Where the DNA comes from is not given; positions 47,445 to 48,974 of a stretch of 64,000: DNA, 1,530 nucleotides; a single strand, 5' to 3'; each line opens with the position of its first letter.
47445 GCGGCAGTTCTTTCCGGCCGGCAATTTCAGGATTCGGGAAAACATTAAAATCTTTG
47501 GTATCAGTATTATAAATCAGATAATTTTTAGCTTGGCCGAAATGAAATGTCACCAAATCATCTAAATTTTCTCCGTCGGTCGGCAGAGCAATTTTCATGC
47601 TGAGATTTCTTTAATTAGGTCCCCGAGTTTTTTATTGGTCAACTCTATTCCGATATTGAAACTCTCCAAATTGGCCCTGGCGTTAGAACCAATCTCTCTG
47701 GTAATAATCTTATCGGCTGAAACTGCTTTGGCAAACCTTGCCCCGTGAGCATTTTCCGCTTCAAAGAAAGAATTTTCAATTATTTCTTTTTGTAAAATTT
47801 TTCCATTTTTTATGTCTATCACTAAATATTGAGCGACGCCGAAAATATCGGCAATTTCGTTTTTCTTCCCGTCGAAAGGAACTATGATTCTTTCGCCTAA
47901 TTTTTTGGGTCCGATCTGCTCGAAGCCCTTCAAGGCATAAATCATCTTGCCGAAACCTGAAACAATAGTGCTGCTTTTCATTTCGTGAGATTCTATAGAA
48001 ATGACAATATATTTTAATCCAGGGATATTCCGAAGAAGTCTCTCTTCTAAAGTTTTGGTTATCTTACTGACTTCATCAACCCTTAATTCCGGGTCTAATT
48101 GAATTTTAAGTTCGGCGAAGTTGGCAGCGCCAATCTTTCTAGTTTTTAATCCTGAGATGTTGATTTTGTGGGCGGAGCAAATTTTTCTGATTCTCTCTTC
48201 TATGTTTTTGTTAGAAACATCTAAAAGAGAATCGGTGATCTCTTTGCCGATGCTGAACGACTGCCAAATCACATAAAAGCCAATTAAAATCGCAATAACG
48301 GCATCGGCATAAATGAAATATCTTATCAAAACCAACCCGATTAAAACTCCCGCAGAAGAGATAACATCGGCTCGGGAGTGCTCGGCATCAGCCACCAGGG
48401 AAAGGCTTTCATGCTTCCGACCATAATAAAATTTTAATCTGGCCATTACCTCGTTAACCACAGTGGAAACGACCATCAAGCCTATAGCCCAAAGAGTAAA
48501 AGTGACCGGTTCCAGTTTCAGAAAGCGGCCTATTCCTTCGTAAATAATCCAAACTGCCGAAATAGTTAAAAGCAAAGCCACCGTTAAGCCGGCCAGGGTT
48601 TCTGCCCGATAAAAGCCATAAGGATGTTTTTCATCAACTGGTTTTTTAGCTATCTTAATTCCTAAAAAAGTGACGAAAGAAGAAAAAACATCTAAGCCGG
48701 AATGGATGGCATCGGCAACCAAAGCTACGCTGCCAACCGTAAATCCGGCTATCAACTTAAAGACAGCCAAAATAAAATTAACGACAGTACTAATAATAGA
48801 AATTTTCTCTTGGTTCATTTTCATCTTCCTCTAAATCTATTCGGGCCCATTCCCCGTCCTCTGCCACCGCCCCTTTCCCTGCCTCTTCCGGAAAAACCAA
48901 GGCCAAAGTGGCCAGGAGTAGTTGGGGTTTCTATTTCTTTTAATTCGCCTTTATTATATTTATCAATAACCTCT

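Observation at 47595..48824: CDF metal transporter covalently fused to a NifX-like cofactor-binding domain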

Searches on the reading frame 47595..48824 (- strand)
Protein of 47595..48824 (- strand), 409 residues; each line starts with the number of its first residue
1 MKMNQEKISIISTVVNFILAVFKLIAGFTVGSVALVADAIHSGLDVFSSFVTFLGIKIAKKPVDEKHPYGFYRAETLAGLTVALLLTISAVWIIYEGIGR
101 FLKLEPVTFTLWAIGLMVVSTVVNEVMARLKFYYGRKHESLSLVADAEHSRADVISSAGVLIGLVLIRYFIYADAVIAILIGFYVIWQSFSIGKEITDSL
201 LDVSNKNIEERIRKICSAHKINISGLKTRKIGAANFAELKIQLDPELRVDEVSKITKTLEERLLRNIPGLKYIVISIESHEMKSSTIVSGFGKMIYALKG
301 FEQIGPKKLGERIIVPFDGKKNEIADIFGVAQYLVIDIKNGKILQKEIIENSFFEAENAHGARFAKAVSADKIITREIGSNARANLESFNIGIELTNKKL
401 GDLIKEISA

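Call 3: search_protein_families(library=pfam, proteins=[window:47595-48824:-], max_evalue=0.01)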
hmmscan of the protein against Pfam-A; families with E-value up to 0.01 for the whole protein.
window:47595-48824:- (409 aa): 2 families
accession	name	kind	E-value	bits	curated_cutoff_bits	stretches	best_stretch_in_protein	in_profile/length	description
PF01545.26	Cation_efflux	-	1.5e-50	172.1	26.6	1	10-201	2-198/198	Cation efflux family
PF16916.11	ZT_dimer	-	7.6e-09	35.9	26.7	1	208-279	9-77/78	Dimerisation domain of Zinc Transporter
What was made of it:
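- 47988..48203 (-): CDF cytoplasmic dimerisation domain (aa 208-279). PF16916, 35.9 bits against GA 26.7 (call 3).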

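Call 4: search_protein_families(library=ncbifam, proteins=[window:47595-48824:-], max_evalue=0.01)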
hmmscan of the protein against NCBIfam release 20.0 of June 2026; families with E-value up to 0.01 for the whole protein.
window:47595-48824:- (409 aa): 10 families
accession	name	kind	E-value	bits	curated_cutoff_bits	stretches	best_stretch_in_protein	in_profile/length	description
TIGR01297.1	CDF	superfamily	7.6e-69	232.1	82.35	1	6-280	2-283/285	cation diffusion facilitator family transporter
NF033615.1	CDF_MamM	equivalog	1.2e-44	152.7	350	1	5-280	8-289/290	magnetosome biogenesis CDF transporter MamM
NF033616.1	CDF_MamB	equivalog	3.6e-44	151.4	350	1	5-277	5-281/284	magnetosome biogenesis CDF transporter MamB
NF050169.1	CatEfflxFieF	equivalog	6.6e-44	150.2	420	1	9-272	8-275/282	cation efflux pump FieF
NF052621.1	MngEfTpMntE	equivalog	1e-41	143.3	500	1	6-281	3-283/293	manganese efflux transporter MntE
NF007064.0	PRK09509.1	equivalog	5.5e-39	133.9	447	1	8-273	12-281/300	CDF family cation-efflux transporter FieF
NF052602.1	Zn_efflux_Cdf31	equivalog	2.7e-27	95.9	460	1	5-287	6-297/299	CDF family zinc efflux transporter Cdf31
NF040994.1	MamV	equivalog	1.2e-25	90.3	500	1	13-277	18-285/319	CDF transporter MamV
NF002923.0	PRK03557.1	equivalog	3.9e-22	78.9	408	1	10-245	22-261/313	CDF family zinc transporter ZitB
NF033827.1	CDF_efflux_DmeF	equivalog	3.7e-17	62.7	250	2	10-132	19-141/309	CDF family Co(II)/Ni(II) efflux transporter DmeF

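Call 8: find_homologous_proteins(query=window:47595-48824:-, max_evalue=0.00001)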
Query window:47595-48824:- (409 aa): 634 proteins with E <= 0.00001 among 8000 candidates; the best 120 are listed.
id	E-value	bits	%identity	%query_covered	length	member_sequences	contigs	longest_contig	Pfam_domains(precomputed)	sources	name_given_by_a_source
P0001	1.4e-255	865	100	100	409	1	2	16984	PF16916.12,PF01545.27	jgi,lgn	-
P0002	3.1e-254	861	100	100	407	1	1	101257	PF16916.12,PF01545.27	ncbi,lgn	-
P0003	7.8e-212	721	83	99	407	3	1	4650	PF16916.12,PF01545.27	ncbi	ncbi:Ferrous-iron efflux pump FieF [subsurface metagenome]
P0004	1.6e-203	694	80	99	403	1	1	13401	PF16916.12,PF01545.27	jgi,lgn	-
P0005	4.9e-203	693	80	99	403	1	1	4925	PF16916.12,PF01545.27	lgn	-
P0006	5.6e-203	692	80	99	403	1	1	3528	PF16916.12,PF01545.27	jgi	-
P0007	2.1e-202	690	80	99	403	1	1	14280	PF16916.12,PF01545.27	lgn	-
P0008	3.7e-202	690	79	99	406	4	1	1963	PF16916.12,PF01545.27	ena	-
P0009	8.3e-202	688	80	99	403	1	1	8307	PF16916.12,PF01545.27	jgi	-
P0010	8.8e-202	688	80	99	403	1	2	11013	PF16916.12,PF01545.27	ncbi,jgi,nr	ncbi:MAG: cation diffusion facilitator family transporter [Candidatus Nealsonbacteria bacterium]|nr:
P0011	3.4e-200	683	78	99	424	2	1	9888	PF16916.12,PF01545.27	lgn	-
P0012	5.0e-199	679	79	99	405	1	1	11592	PF16916.12,PF01545.27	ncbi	-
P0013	6.8e-186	636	73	99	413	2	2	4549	PF16916.12,PF01545.27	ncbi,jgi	-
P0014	7.4e-185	633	72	99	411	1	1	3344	PF16916.12,PF01545.27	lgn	-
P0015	7.6e-181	620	70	99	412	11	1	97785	PF16916.12,PF01545.27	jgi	-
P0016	1.9e-180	618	69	99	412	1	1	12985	PF16916.12,PF01545.27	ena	-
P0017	7.2e-177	606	69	99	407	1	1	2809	PF16916.12,PF01545.27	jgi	-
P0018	3.1e-176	604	69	98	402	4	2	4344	PF16916.12,PF01545.27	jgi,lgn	jgi:cation diffusion facilitator family transporter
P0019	5.5e-175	600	69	98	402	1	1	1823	PF16916.12,PF01545.27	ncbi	ncbi:Ferrous-iron efflux pump FieF [subsurface metagenome]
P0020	1.2e-174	599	69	98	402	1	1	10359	PF16916.12,PF01545.27,PF02579.23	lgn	-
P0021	9.9e-174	596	67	99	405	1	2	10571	PF16916.12,PF01545.27,PF02579.23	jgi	-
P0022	1.0e-173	596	68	99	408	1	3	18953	PF16916.12,PF01545.27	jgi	jgi:cation diffusion facilitator family transporter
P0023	2.6e-172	591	67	99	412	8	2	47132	PF16916.12,PF01545.27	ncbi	-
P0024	9.7e-172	590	68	99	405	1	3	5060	PF16916.12,PF01545.27,PF02579.23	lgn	-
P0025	4.2e-171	587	66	99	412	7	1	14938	PF16916.12,PF01545.27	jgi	-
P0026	7.8e-171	587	67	99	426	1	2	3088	PF16916.12,PF01545.27,PF02579.23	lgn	-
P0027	7.9e-171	587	67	99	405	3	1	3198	PF16916.12,PF01545.27,PF02579.23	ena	-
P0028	1.6e-170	586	67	99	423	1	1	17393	PF16916.12,PF01545.27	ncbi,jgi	-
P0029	7.1e-170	583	67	99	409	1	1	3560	PF16916.12,PF01545.27,PF02579.23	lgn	-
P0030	1.0e-169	583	67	99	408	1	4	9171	PF16916.12,PF01545.27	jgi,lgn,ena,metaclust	metaclust:\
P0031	2.1e-169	582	65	99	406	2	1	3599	PF16916.12,PF01545.27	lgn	-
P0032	2.1e-168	579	67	100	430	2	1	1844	PF16916.12,PF01545.27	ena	-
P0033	7.8e-167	573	66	99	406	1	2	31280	PF16916.12,PF01545.27,PF02579.23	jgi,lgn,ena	-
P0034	3.7e-166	571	71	91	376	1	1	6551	PF16916.12,PF01545.27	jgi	-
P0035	4.6e-166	571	64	96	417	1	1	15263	PF16916.12,PF01545.27,PF02579.23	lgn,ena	-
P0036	1.2e-164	566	67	95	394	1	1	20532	PF16916.12,PF01545.27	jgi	-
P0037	1.4e-164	566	66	95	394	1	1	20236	PF16916.12,PF01545.27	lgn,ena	-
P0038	9.7e-164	563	67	94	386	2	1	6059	PF16916.12,PF01545.27,PF02579.23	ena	-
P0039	4.1e-162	558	64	100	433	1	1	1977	PF16916.12,PF01545.27,PF02579.23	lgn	-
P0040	6.8e-162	557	64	99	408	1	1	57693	PF16916.12,PF01545.27,PF02579.23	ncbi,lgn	-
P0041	1.8e-161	556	64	99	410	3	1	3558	PF16916.12,PF01545.27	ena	-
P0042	2.2e-161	555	63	100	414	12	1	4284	PF16916.12,PF01545.27,PF02579.23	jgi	-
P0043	2.3e-161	555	63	99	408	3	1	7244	PF16916.12,PF01545.27,PF02579.23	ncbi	-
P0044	9.3e-161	553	64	99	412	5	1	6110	PF16916.12,PF01545.27,PF02579.23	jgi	-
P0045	3.5e-160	552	62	99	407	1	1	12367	PF16916.12,PF01545.27,PF02579.23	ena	-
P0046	3.7e-160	551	62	99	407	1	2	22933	PF16916.12,PF01545.27,PF02579.23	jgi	jgi:cation diffusion facilitator family transporter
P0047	4.7e-159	548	62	100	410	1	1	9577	PF16916.12,PF01545.27,PF02579.23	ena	-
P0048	1.9e-157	542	63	99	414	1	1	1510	PF16916.12,PF01545.27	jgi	-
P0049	4.0e-157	541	63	98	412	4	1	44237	PF16916.12,PF01545.27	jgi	-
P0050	1.7e-156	539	63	96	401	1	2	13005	PF16916.12,PF01545.27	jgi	-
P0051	1.1e-155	537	63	99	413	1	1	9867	PF16916.12,PF01545.27,PF02579.23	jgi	-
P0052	1.2e-155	537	62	99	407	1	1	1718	PF16916.12,PF01545.27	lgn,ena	-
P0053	2.3e-155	536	63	96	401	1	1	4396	PF16916.12,PF01545.27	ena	-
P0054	5.5e-155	534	63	97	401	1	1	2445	PF16916.12,PF01545.27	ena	-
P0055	5.9e-155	534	61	99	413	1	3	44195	PF16916.12,PF01545.27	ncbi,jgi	-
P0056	6.2e-155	534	62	99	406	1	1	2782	PF16916.12,PF01545.27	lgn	-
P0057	8.2e-155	534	61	100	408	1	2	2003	PF16916.12,PF01545.27,PF02579.23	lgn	-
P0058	8.8e-155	534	61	99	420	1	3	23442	PF16916.12,PF01545.27,PF02579.23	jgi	-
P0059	1.0e-154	534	60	99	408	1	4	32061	PF16916.12,PF01545.27,PF02579.23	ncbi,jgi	-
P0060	2.1e-154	533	61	99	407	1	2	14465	PF16916.12,PF01545.27,PF02579.23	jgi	-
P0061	2.3e-154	532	61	99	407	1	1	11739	PF16916.12,PF01545.27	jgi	-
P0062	5.3e-154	531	61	99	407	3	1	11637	PF16916.12,PF01545.27,PF02579.23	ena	-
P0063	2.6e-153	529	61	96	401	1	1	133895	PF16916.12,PF01545.27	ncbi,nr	ncbi:hypothetical protein AMJ47_01510 [Parcubacteria bacterium DG_72]|nr:MAG: hypothetical protein A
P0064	3.0e-153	529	60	99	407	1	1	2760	PF16916.12,PF01545.27,PF02579.23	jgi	-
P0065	4.5e-153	528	61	96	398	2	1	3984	PF16916.12,PF01545.27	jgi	-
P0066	7.8e-153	527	60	99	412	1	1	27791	PF16916.12,PF01545.27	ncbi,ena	-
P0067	9.1e-153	527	62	97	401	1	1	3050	PF16916.12,PF01545.27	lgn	-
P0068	1.0e-152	527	59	99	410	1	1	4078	PF16916.12,PF01545.27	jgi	jgi:cation diffusion facilitator family transporter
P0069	1.5e-152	526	62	99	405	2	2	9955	PF16916.12,PF01545.27,PF02579.23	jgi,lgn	jgi:cation diffusion facilitator family transporter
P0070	1.7e-152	526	62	96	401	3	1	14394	PF16916.12,PF01545.27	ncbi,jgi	-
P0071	3.1e-152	525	60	99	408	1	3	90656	PF16916.12,PF01545.27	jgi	-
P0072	3.6e-152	525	60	99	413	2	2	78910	PF16916.12,PF01545.27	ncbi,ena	-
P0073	6.1e-152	524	62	99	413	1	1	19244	PF16916.12,PF01545.27,PF02579.23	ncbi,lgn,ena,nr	ncbi:cation diffusion facilitator family transporter [Patescibacteria group bacterium]|nr:cation dif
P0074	7.4e-152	524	62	97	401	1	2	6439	PF16916.12,PF01545.27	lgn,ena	-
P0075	1.6e-151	523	58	99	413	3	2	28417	PF16916.12,PF01545.27,PF02579.23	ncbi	-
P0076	1.8e-151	523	59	99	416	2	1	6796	PF16916.12,PF01545.27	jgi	-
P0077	2.5e-151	522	60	97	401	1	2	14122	PF16916.12,PF01545.27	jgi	-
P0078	3.2e-151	522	61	97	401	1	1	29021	PF16916.12,PF01545.27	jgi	-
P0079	3.3e-151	522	62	99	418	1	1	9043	PF16916.12,PF01545.27,PF02579.23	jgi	-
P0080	3.6e-151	522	62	99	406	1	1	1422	PF16916.12,PF01545.27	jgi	-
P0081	3.8e-151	522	61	96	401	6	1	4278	PF16916.12,PF01545.27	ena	-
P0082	4.9e-151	521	61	99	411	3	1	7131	PF16916.12,PF01545.27,PF02579.23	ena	-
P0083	9.7e-151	520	61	99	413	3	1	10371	PF16916.12,PF01545.27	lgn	-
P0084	9.7e-151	520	61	96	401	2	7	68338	PF16916.12,PF01545.27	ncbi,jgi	-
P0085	9.8e-151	520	61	96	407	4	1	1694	PF16916.12,PF01545.27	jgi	-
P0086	1.9e-150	520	61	96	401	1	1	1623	PF16916.12,PF01545.27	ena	-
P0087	4.2e-150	518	61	97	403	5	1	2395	PF16916.12,PF01545.27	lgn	-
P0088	4.5e-150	518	59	99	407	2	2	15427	PF16916.12,PF01545.27,PF02579.23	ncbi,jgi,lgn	-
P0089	7.7e-150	517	60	99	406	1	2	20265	PF16916.12,PF01545.27,PF02579.23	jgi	jgi:cation diffusion facilitator family transporter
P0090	8.6e-150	517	60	99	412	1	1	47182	PF16916.12,PF01545.27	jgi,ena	-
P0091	9.4e-150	517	60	99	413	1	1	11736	PF16916.12,PF01545.27,PF02579.23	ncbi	-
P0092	1.1e-149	517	59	99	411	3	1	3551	PF16916.12,PF01545.27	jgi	-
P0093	1.2e-149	517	59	97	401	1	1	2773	PF16916.12,PF01545.27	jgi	-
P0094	1.2e-149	517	59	99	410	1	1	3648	PF16916.12,PF01545.27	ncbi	-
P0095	1.5e-149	516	60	99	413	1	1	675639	PF16916.12,PF01545.27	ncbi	ncbi:MAG: cation diffusion facilitator family transporter [Candidatus Nealsonbacteria bacterium]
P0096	1.5e-149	516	60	99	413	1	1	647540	PF16916.12,PF01545.27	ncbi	ncbi:MAG: cation diffusion facilitator family transporter [Candidatus Nealsonbacteria bacterium]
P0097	3.5e-149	515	61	99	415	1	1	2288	PF16916.12,PF01545.27,PF02579.23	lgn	-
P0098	8.9e-149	514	60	93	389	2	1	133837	PF16916.12,PF01545.27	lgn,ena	-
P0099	9.9e-149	514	60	99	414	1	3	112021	PF16916.12,PF01545.27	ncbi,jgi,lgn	-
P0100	1.0e-148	514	60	99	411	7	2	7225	PF16916.12,PF01545.27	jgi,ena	-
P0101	1.6e-148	513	59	99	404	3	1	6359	PF16916.12,PF01545.27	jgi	-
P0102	1.6e-148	513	61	98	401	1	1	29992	PF16916.12,PF01545.27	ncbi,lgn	-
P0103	1.6e-148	513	60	99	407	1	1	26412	PF16916.12,PF01545.27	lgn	-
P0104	2.0e-148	513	58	99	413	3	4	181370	PF16916.12,PF01545.27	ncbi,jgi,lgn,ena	-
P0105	2.0e-148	513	61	97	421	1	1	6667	PF16916.12,PF01545.27,PF02579.23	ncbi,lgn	-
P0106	2.6e-148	512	59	99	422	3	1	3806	PF16916.12,PF01545.27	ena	-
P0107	3.8e-148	512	59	99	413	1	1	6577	PF16916.12,PF01545.27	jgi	-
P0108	4.3e-148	512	60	99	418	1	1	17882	PF16916.12,PF01545.27,PF02579.23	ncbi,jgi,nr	ncbi:cation diffusion facilitator family transporter [bacterium]|nr:cation diffusion facilitator fam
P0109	5.2e-148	511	60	99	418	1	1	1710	PF16916.12,PF01545.27,PF02579.23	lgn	-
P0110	5.3e-148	511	59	99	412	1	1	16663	PF16916.12,PF01545.27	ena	-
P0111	5.4e-148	511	63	95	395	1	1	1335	PF16916.12,PF01545.27,PF02579.23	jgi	-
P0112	5.9e-148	511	60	99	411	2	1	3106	PF16916.12,PF01545.27,PF02579.23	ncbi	-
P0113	1.4e-147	510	62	99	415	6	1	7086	PF16916.12,PF01545.27,PF02579.23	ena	-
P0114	1.4e-147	510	60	96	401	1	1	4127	PF16916.12,PF01545.27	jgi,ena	-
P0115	2.4e-147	509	60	99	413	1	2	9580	PF16916.12,PF01545.27,PF02579.23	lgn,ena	-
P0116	3.1e-147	509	59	99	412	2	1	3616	PF16916.12,PF01545.27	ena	-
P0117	3.6e-147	509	60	97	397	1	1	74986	PF16916.12,PF01545.27,PF02579.23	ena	-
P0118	5.7e-147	508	60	99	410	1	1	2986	PF16916.12,PF01545.27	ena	-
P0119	6.9e-147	508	60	99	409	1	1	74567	PF16916.12,PF01545.27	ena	-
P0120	9.2e-147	507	59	99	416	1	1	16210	PF16916.12,PF01545.27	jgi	-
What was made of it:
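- On PF02579 / IPR003731 (Nitro_FeMo-Co, NifX-NafY-type domain) - C-terminal domain of the fusion: 41 of the 120 closest homologues do carry a precomputed PF02579 hit (call 8).
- Checked: 41 of the 120 closest homologues carry a precomputed PF02579 hit (call 8).
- The 120 best are all 376-433 aa (call 8).
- Tried and rejected: The organism is therefore inferred from the best named homologues (80% identity, Candidatus Nealsonbacteria; call 8).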

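Call 25: search_solved_structures(query=window:47595-48824:-, show_alignments=3, max_evalue=0.001)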
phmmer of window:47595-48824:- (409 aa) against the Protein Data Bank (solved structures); distinct sequences matched with E-value up to 0.001: 18.
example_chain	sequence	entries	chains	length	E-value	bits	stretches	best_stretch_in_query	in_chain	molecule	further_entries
2qfi_A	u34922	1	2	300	2.8e-28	102.5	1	8-274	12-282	Ferrous-iron efflux pump fieF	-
3h90_A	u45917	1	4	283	3.2e-28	102.3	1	8-274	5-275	Ferrous-iron efflux pump fieF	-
8f6k_A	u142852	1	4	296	2.4e-26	96.2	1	14-262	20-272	Cadmium and zinc efflux pump FieF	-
5vrf_B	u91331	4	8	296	3.6e-26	95.6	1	14-262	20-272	Cadmium and zinc efflux pump FieF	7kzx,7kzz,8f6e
3j1z_P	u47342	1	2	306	4e-26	95.5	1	14-262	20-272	Cation efflux family protein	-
8f6j_B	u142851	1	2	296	4e-26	95.4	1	14-262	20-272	Cadmium and zinc efflux pump FieF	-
8f6f_A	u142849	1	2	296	5.1e-25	91.8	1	14-262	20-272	Cadmium and zinc efflux pump FieF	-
8f6h_A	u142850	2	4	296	5.2e-25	91.8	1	14-262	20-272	Cadmium and zinc efflux pump FieF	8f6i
9jj3_B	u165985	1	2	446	1.6e-09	40.8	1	11-139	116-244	Probable proton-coupled zinc antiporter SLC30A4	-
6xpe_B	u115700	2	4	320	2.5e-09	40.2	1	13-207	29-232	Zinc transporter 8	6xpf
6xpd_B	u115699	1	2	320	5.7e-08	35.7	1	13-207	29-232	Zinc transporter 8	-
8zb0_A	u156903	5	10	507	7.4e-07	32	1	14-132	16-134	Proton-coupled zinc antiporter SLC30A1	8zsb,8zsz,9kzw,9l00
8xm6_B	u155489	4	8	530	8e-07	31.9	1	14-132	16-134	Proton-coupled zinc antiporter SLC30A1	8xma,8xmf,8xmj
8j2g_A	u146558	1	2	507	3.6e-06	29.8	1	14-132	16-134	Proton-coupled zinc antiporter SLC30A1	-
7y5g_B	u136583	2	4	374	4.6e-06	29.4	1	7-141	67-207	Zinc transporter 8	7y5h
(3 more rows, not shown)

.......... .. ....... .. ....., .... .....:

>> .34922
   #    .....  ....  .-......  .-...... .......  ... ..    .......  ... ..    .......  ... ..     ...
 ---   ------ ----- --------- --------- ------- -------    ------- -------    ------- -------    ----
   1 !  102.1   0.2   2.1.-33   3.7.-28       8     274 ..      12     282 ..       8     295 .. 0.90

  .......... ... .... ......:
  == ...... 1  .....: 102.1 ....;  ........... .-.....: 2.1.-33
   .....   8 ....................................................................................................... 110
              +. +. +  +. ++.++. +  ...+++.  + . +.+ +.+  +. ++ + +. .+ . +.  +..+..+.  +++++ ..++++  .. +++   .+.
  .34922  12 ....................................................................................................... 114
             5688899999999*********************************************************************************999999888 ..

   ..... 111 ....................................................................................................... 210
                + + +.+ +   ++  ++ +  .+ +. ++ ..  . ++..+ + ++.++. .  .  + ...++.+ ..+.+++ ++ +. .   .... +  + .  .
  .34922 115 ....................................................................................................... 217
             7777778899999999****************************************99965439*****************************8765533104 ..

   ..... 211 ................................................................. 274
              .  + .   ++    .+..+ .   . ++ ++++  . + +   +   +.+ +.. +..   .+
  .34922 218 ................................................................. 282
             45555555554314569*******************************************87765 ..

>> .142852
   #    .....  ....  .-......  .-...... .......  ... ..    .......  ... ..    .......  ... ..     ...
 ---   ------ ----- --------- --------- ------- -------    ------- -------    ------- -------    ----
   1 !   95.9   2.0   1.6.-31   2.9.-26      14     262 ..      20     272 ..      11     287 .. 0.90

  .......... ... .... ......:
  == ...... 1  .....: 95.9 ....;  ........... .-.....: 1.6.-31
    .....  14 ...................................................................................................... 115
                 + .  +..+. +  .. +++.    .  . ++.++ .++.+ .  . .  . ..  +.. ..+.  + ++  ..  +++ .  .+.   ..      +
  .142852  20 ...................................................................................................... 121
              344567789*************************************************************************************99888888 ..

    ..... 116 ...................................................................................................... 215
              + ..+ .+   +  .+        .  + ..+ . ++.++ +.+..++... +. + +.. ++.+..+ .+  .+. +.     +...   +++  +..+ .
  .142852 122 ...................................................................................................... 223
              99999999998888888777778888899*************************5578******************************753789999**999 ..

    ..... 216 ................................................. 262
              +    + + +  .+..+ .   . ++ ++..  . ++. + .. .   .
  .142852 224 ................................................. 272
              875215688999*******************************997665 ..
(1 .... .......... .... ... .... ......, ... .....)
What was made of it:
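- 47988..48203 (-): YiiP site-C residues His232/248/261 align to S224/K240/S253 (call 25).
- Closest known: YiiP/FieF. Same: It is the best solved-structure match (2qfi, E 2.8e-28, call 25).
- Closest known: YiiP/FieF. Different: YiiP CTD residues His232/248/261 align to S224/K240/S253 (call 25).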
